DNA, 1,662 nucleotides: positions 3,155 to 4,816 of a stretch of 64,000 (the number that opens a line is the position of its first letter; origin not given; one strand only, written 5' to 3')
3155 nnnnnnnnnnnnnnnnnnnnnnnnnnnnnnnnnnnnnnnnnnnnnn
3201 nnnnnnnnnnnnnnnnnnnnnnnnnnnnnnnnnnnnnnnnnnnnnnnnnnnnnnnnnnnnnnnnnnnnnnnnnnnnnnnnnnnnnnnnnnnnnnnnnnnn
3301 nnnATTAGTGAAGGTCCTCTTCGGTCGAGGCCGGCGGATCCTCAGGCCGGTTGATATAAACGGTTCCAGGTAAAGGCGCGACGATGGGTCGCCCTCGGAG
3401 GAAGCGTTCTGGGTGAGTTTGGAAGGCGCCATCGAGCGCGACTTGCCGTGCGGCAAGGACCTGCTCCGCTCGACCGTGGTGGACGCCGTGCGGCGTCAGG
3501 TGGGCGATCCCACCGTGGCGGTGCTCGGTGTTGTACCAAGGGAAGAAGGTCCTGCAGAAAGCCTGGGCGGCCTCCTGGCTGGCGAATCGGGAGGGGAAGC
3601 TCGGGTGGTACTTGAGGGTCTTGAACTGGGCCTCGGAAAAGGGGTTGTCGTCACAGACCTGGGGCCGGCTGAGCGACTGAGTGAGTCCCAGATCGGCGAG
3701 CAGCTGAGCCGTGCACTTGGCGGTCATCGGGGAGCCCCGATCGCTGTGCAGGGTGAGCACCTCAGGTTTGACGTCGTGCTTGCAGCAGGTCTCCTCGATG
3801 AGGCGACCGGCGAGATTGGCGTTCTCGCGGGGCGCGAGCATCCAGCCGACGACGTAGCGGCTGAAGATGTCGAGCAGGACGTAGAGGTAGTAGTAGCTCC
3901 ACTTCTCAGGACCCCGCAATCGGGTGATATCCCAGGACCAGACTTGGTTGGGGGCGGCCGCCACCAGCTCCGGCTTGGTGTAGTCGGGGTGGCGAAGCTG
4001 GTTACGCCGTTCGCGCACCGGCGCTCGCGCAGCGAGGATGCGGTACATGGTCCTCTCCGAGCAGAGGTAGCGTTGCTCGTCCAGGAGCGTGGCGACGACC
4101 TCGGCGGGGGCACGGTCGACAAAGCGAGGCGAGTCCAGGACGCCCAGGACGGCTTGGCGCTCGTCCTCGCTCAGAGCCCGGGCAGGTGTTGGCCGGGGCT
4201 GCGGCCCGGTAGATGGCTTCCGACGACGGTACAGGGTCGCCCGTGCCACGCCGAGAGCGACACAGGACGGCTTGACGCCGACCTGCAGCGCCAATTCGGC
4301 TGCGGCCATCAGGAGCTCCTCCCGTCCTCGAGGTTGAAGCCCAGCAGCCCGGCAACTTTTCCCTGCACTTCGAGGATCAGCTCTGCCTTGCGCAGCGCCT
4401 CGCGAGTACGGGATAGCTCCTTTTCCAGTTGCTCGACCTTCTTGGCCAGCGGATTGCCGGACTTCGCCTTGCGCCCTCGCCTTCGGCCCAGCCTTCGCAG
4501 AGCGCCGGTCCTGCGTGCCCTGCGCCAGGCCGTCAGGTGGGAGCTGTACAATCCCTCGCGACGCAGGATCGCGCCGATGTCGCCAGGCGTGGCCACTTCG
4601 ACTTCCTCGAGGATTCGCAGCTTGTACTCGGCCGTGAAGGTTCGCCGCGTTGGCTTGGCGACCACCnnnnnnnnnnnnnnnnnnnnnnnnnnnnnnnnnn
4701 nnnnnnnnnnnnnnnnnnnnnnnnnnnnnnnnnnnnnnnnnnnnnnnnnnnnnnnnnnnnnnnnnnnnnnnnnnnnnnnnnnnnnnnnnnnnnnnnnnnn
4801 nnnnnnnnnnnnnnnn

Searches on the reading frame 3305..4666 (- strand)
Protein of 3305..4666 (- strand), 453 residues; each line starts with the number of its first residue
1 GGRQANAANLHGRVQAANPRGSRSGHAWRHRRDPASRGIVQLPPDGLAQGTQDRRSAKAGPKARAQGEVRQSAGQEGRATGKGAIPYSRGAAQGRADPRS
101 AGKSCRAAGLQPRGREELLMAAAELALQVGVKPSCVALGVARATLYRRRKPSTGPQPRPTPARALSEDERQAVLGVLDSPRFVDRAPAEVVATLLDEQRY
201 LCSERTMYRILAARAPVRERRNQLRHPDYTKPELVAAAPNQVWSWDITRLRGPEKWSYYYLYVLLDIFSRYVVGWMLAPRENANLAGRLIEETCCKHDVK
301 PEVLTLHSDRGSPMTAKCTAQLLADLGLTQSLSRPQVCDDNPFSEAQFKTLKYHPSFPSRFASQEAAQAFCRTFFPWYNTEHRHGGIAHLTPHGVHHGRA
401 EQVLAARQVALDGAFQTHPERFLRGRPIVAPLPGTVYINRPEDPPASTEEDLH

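Call 27: search_protein_families(library=pfam, proteins=[window:3305-4666:-], max_evalue=0.001)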
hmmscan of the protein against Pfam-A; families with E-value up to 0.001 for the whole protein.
window:3305-4666:- (453 aa): 3 families
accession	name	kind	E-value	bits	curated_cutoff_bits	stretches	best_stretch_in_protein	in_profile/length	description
PF00665.32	rve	-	1.3e-21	77.2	32.6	1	237-336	2-100/102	Integrase core domain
PF13683.12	rve_3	-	6.8e-12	45.4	26.5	1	327-392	2-67/67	Integrase core domain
PF13565.12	HTH_32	-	0.00041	21.3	33.7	1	154-211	24-73/73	Homeodomain-like domain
